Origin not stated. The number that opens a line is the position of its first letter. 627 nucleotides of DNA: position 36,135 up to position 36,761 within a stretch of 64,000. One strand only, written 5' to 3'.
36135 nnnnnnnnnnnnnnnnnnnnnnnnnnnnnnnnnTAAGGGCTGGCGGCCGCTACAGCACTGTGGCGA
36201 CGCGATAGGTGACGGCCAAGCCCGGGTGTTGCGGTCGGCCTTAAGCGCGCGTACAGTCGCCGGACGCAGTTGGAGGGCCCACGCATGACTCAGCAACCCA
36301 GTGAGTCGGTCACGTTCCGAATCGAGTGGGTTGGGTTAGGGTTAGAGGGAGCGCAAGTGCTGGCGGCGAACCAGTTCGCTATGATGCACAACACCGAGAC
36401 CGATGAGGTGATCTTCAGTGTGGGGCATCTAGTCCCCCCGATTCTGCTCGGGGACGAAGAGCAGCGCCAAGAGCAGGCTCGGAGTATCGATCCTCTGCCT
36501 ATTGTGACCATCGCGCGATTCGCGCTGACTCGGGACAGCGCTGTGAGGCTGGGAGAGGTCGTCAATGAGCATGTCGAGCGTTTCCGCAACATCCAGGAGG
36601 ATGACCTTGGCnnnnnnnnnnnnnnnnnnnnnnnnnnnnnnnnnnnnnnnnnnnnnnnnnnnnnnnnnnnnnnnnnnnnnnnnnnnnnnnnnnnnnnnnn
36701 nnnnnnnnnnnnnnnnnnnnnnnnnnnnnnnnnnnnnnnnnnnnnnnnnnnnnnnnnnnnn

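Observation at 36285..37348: Three-gene DUF3467-like / HicB-like / HicA-like cassette: candidate three-component toxin-antitoxin or anti-phage module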

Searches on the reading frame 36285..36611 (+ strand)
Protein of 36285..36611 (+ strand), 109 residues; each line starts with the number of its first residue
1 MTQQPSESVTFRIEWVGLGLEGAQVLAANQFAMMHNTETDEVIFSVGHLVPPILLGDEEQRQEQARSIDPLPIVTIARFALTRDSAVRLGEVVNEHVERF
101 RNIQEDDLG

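Call 4: search_protein_families(library=pfam, proteins=[window:36285-36611:+], max_evalue=10)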
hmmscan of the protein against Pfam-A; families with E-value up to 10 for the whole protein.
window:36285-36611:+ (109 aa): 0 families

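Call 5: search_protein_families(library=ncbifam, proteins=[window:36285-36611:+], max_evalue=10)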
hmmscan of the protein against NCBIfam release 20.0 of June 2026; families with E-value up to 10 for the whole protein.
window:36285-36611:+ (109 aa): 0 families

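Call 6: search_protein_families(library=padloc, proteins=[window:36285-36611:+], max_evalue=10)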
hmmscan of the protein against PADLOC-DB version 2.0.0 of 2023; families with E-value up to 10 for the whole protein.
window:36285-36611:+ (109 aa): 0 families

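Call 8: find_homologous_proteins(query=window:36285-36611:+, max_evalue=0.01)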
Query window:36285-36611:+ (109 aa): 2 proteins with E <= 0.01 among 7 candidates.
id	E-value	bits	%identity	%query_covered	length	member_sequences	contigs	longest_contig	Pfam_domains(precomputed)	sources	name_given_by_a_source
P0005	5.0e-64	231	100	100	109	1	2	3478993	-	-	-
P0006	1.5e-8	53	38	79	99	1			-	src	-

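Call 15: find_encoding_contigs(protein=P0005, flank=10000, max_places=4)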
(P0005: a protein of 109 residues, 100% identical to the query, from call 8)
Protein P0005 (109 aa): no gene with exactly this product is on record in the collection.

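Call 16: find_encoding_contigs(protein=P0006, flank=6000, max_places=4)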
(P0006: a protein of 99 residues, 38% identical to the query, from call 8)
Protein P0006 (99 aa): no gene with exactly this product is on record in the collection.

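Call 28: search_solved_structures(query=A2, max_evalue=10, show_alignments=2)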
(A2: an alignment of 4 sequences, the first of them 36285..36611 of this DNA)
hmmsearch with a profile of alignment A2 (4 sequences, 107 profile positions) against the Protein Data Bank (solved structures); distinct sequences matched with E-value up to 10: 0.

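Call 32: find_homologous_proteins(query=A2, max_evalue=0.1)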
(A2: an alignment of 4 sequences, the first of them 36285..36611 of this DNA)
Query A2 (4 sequences) (109 aa, profile of the alignment): 57 proteins with E <= 0.1 among 1289 candidates.
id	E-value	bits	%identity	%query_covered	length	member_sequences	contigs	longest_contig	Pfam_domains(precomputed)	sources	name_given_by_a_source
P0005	5.0e-46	173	100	100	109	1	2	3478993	-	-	-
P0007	3.8e-43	164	50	100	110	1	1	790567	-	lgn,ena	-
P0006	1.0e-36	143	38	79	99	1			-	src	-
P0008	2.7e-33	132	37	90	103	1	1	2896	-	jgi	jgi:hypothetical protein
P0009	3.1e-33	132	41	79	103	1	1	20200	-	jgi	jgi:hypothetical protein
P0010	3.0e-31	125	36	90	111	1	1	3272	-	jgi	jgi:hypothetical protein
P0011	4.9e-31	125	34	89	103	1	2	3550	-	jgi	jgi:hypothetical protein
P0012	4.6e-29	118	34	90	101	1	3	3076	-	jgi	jgi:hypothetical protein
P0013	4.7e-29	118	40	90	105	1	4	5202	-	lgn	-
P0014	5.6e-28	115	41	78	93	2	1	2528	-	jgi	jgi:hypothetical protein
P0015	6.7e-28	115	34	76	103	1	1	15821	-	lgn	-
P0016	3.1e-27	113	47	81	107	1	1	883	-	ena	-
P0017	3.4e-27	112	44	81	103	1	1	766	-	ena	-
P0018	5.1e-27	112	40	91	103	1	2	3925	-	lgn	-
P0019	1.1e-26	111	32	94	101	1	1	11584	-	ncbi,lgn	-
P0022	6.5e-26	108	40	92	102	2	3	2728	-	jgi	-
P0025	1.3e-25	107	40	79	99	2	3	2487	-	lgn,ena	-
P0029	1.2e-21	95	31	90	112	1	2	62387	-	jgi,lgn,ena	-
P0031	2.1e-21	94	31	85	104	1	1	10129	-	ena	-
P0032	2.8e-21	93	37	77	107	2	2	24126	-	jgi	jgi:hypothetical protein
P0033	2.5e-20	90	30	96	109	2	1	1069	PF11950.14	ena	-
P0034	5.8e-20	89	31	92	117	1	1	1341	-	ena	-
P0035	2.3e-19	87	39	84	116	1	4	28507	-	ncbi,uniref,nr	ncbi:hypothetical protein [Candidatus Frankia nodulisporulans]|uniref:hypothetical protein n=1 Tax=C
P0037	6.8e-19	86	28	93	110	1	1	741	-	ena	-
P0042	6.9e-18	83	32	77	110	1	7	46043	-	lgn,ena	-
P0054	4.8e-14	70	38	69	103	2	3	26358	-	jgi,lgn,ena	-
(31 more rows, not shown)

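Call 35: search_protein_families(library=pfam, alignment_id=A4, max_evalue=1)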
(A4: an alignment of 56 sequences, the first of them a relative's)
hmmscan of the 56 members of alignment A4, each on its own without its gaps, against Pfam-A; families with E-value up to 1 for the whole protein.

A. member 1, P0005 (109 aa): 0 families

B. families by the number of members that match (of 56 scanned): 13 families
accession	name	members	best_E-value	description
PF11950.13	DUF3467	10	4.9e-06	Protein of unknown function (DUF3467)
PF01208.23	URO-D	2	0.13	Uroporphyrinogen decarboxylase (URO-D)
PF13991.11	BssS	1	0.002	BssS protein family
PF18829.7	Importin_rep_6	1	0.027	Importin repeat 6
PF20432.4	Xre-like-HTH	1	0.054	Antitoxin Xre-like helix-turn-helix domain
PF23396.1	DUF7103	1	0.071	Family of unknown function (DUF7103)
PF24026.1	DUF7337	1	0.083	Family of unknown function (DUF7337)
PF01104.22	Bunya_NS-S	1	0.085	Bunyavirus non-structural protein NS-s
PF21934.1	Yop-YscD_ppl_3rd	1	0.1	YscD/CdsD-like Bon-like domain 3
PF19721.4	DUF6215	1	0.11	Family of unknown function (DUF6215)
PF13562.11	NTP_transf_4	1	0.11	Sugar nucleotidyl transferase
PF17538.8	C_LFY_FLO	1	0.15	DNA Binding Domain (C-terminal) Leafy/Floricaula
PF21848.1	DUF6907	1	0.16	Domain of unknown function (DUF6907)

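Call 36: find_encoding_contigs(protein=P0029, flank=4000, max_places=3)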
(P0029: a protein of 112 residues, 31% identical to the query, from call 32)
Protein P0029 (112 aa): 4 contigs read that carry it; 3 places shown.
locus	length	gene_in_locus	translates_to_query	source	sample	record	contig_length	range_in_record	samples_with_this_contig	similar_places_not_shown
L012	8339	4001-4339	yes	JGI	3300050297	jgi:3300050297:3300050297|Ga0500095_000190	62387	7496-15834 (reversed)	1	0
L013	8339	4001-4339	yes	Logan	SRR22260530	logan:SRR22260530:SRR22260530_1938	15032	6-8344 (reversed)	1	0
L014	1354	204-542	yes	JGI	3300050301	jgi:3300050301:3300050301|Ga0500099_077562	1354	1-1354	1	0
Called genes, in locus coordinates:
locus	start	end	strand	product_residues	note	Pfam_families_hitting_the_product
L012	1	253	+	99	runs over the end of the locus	-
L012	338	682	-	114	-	-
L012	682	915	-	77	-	-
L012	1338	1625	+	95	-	-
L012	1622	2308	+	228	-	PF01551:Peptidase_M23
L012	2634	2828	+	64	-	-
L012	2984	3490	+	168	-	PF00589:Phage_integrase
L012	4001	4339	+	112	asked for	-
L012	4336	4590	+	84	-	-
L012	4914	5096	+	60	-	-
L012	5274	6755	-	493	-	PF00589:Phage_integrase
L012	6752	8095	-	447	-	PF00589:Phage_integrase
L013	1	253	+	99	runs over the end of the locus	-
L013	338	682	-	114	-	-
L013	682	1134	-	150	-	-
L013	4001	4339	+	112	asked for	-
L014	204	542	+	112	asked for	-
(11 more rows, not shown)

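Call 37: find_encoding_contigs(protein=P0009, flank=4000, max_places=3)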
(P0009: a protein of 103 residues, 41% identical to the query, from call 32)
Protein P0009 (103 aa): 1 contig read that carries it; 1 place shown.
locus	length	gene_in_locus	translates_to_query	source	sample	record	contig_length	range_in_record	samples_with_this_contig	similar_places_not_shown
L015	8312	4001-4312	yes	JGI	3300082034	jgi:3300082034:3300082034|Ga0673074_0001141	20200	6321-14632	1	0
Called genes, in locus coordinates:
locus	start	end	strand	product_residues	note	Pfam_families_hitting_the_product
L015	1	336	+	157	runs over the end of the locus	PF07366:SnoaL (weak), PF12680:SnoaL_2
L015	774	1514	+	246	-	-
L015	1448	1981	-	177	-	-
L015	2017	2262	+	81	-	-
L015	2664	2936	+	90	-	-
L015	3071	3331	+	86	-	-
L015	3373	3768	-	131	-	-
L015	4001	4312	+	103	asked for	-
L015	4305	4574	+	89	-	-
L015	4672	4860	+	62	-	-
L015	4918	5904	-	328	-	PF01544:CorA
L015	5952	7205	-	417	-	PF07690:MFS_1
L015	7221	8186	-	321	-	PF01544:CorA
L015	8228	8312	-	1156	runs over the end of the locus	PF00082:Peptidase_S8, PF02225:PA, PF17957:Big_7 (weak)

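Call 45: find_encoding_contigs(protein=P0035, flank=3000, max_places=3)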
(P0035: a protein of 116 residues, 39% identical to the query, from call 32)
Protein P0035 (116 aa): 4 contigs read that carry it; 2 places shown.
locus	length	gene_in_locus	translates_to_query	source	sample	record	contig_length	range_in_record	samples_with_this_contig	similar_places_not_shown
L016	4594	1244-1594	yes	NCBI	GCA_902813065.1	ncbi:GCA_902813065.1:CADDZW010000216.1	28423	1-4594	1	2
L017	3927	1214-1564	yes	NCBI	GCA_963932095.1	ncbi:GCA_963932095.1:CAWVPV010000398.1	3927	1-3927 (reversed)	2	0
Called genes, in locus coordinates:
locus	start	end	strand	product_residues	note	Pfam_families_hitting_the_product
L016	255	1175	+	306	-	-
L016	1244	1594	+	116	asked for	-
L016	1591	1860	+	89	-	-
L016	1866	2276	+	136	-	PF01850:PIN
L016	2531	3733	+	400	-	PF26563:Rv3660c_N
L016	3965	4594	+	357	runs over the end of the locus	PF00437:T2SSE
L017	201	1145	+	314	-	-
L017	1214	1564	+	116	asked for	-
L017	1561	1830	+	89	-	-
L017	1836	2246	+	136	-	PF01850:PIN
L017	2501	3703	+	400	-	PF26563:Rv3660c_N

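Call 46: find_encoding_contigs(protein=P0042, flank=3000, max_places=3)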
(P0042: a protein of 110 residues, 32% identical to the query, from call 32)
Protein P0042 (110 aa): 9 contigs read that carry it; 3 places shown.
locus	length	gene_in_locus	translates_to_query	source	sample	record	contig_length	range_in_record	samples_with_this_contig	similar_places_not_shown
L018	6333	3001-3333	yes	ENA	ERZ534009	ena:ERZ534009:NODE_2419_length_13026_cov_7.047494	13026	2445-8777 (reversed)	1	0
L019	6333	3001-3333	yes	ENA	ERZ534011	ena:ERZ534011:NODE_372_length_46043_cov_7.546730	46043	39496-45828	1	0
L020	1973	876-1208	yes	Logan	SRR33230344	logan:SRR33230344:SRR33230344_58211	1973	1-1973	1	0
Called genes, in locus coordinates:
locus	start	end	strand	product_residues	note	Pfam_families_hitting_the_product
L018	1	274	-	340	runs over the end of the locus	PF00365:PFK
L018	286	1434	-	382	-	PF00365:PFK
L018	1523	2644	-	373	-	PF08450:SGL (faint), PF01436:NHL (faint)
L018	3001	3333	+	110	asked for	-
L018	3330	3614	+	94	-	-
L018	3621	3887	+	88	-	-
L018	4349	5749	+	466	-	PF13458:Peripla_BP_6, PF01094:ANF_receptor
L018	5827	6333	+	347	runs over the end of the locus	PF02653:BPD_transp_2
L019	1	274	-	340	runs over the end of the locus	PF00365:PFK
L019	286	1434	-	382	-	PF00365:PFK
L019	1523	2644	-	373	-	PF08450:SGL (faint), PF01436:NHL (faint)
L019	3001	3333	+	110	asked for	-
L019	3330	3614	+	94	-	-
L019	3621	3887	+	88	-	-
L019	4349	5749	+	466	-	PF13458:Peripla_BP_6, PF01094:ANF_receptor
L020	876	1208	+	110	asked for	-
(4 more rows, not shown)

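Call 47: find_encoding_contigs(protein=P0054, flank=3000, max_places=3)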
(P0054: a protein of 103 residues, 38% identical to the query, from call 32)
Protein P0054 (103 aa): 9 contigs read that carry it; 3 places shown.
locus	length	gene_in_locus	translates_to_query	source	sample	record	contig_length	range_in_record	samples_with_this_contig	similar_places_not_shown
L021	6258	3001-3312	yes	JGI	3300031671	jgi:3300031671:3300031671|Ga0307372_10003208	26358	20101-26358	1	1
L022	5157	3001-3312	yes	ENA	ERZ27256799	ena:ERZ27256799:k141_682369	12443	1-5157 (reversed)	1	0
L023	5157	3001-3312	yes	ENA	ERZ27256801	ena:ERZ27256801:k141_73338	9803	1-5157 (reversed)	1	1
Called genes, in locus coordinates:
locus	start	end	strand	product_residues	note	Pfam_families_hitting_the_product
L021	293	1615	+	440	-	PF13546:DDE_5, PF01609:DDE_Tnp_1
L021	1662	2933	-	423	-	-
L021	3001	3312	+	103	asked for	-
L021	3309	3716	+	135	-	-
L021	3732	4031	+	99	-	-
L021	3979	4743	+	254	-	-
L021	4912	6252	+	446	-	PF22022:Phage_int_M (weak), PF00589:Phage_integrase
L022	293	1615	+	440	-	PF13546:DDE_5, PF01609:DDE_Tnp_1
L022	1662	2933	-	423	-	-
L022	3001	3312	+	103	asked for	-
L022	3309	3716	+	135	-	-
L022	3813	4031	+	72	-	-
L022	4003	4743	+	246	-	-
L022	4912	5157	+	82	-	?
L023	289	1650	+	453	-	PF13546:DDE_5, PF01609:DDE_Tnp_1 (weak)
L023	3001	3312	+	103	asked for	-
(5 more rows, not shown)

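Call 50: search_protein_families(library=pfam, proteins=[L021:3732-4028:+, L021:3309-3713:+, L018:3330-3611:+, L018:3621-3884:+, L016:1591-1857:+, L016:1866-2273:+, L015:4305-4571:+, L015:4672-4857:+, L012:4336-4587:+, L016:255-1172:+], max_evalue=10)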
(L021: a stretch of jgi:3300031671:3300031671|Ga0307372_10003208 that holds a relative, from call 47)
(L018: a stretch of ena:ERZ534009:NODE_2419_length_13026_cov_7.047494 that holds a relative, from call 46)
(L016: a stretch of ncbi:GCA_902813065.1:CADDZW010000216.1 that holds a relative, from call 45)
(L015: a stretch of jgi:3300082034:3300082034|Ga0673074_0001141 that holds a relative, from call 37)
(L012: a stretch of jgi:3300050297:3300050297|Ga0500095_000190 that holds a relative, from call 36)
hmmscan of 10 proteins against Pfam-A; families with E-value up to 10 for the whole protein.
L021:3732-4028:+ (99 aa): 0 families

L021:3309-3713:+ (135 aa): 4 families
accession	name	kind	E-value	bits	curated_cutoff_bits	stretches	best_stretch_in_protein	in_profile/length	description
PF24113.1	DUF7387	-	5.1e-05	24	27.9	1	68-108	14-55/85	Family of unknown function (DUF7387)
PF15919.11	HicB_lk_antitox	-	0.00028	21.5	27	1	70-126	5-62/123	HicB_like antitoxin of bacterial toxin-antitoxin system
PF21748.3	UPF0150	-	0.058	13.8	27.3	1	84-110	29-55/64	UPF0150-like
PF12867.12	DinB_2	-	0.066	14.1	24.8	1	75-119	66-98/128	DinB superfamily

L018:3330-3611:+ (94 aa): 0 families

L018:3621-3884:+ (88 aa): 0 families

L016:1591-1857:+ (89 aa): 0 families

L016:1866-2273:+ (136 aa): 2 families
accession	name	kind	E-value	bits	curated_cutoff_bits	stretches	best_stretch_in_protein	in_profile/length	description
PF01850.27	PIN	-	5.5e-16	59.7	23.6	1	3-122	2-116/120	PIN domain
PF17146.10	PIN_6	-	0.0065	17.3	27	1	2-108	1-87/87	PIN domain of ribonuclease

L015:4305-4571:+ (89 aa): 0 families

L015:4672-4857:+ (62 aa): 0 families

L012:4336-4587:+ (84 aa): 0 families

L016:255-1172:+ (306 aa): 0 families

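Call 51: predict_structure(alignment_id=A4)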
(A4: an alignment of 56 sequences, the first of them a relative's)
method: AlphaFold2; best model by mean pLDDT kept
length: 109 residues; sequences in the alignment: 56
mean_pLDDT: 89.5   pTM: 0.66
mean pLDDT of the five models: 89.5, 84.3, 84.0, 82.9, 77.2
residues with pLDDT >= 90: 75; 70-90: 25; 50-70: 9; < 50: 0
segments of 3 or more residues with pLDDT < 50: none
pLDDT, mean of each block of 10 residues (from residue 1): 74 78 86 96 96 94 93 95 96 95 81
secondary structure, 60 per line:
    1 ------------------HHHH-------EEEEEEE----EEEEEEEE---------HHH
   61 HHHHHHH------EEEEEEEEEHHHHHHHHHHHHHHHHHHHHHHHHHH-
elements in order: H19-22 E30-36 E41-48 H58-67 E74-82 H83-108

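Call 57: fold_search(model_id=the predicted structure, library=pdb)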
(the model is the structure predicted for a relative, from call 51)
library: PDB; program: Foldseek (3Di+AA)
matches with E <= 10: 134; with E <= 0.001: 0
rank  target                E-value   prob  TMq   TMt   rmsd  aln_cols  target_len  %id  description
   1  7nac_A                1.4e+00  0.28  0.29  0.13  16.6       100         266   11  State E2 nucleolar 60S ribosomal biogenesis intermediate - Composite model (released 2022-11-09)
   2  2kx2_MODEL_1_A        1.7e+00  0.08  0.21  0.22  11.7       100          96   15  The solution structure of MTH1821 (released 2011-04-27)
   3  6yfr_AA               2.0e+00  0.07  0.19  0.17   7.6        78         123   15  Virus-like particle of bacteriophage NT-391 (released 2020-09-02)
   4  6ri5_w                2.3e+00  0.05  0.17  0.07  10.8        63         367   11  Cryo-EM structures of Lsg1-TAP pre-60S ribosomal particles (released 2019-06-26)
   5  6i6w                  2.6e+00  0.12  0.17  0.18   8.5        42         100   10  Circular permutant of ribosomal protein S6, adding 6aa to C terminal of P68-69 (released 2019-11-27)
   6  9jwr_B                2.9e+00  0.07  0.20  0.12  15.4        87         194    7  Crystal structure of Oryza sativa fibrillin 5 (released 2025-12-17)
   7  8esd_N                3.1e+00  0.38  0.41  0.25   9.0        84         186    6  Crystal structure of COMMD7-COMMD9-COMMD5-COMMD10 tetramer (released 2023-05-24)
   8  4h61_A                3.3e+00  0.10  0.25  0.21  12.0        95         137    7  Structure of the Schizosaccharomyces pombe Mediator subunit Med6 (released 2012-10-31)
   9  6y57_SY               3.3e+00  0.06  0.13  0.13  10.1        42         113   14  Structure of human ribosome in hybrid-PRE state (released 2020-04-15)
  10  7kq2_A                3.5e+00  0.16  0.23  0.22   7.2        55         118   18  1.98 A resolution crystal structure of Group A Streptococcus H111A HupZ-V5-His6 (released 2021-02-10)
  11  3up1_B                3.5e+00  0.15  0.25  0.14  14.8        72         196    7  Crystal structure of the unliganded human interleukin-7 receptor extracellular domain (released 2012-02-08)
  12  7aed_B                3.7e+00  0.09  0.16  0.13   2.0        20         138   30  VirB8 domain of PrgL from Enterococcus faecalis pCF10 (released 2020-11-18)
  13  6yfs_AB               3.7e+00  0.04  0.17  0.17  10.9        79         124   11  Virus-like particle of bacteriophage PQ-465 (released 2020-09-02)
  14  5xlu_A                3.9e+00  0.04  0.15  0.07   9.3        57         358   19  High Resolution Crystal Structure of Bacillus Licheniformis Gamma Glutamyl Transpeptidase with Acivicin (released 2018-05-16)
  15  6i6s_A                4.1e+00  0.11  0.16  0.18   7.2        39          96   13  Circular permutant of ribosomal protein S6, adding 9aa to C terminal of P68-69, L75A mutant (released 2019-11-27)
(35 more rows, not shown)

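Call 69: find_related_loci(query=A6, collection=viral_contigs, flank=3000)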
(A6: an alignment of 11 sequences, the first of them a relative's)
Query A6 (99 aa) in viral_contigs; peptide patterns used: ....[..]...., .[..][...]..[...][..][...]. (x = any residue, [..] = any of these).
14 stretches matched a pattern, but none encodes a relative of the query by tblastn (E <= 1e-3).

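Call 70: search_dna_similar(query=P0035, collection=plasmids, mode=protein, max_evalue=0.001, max_rows=30)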
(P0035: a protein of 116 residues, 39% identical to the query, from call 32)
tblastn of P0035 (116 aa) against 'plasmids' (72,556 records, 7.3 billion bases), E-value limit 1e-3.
No match.
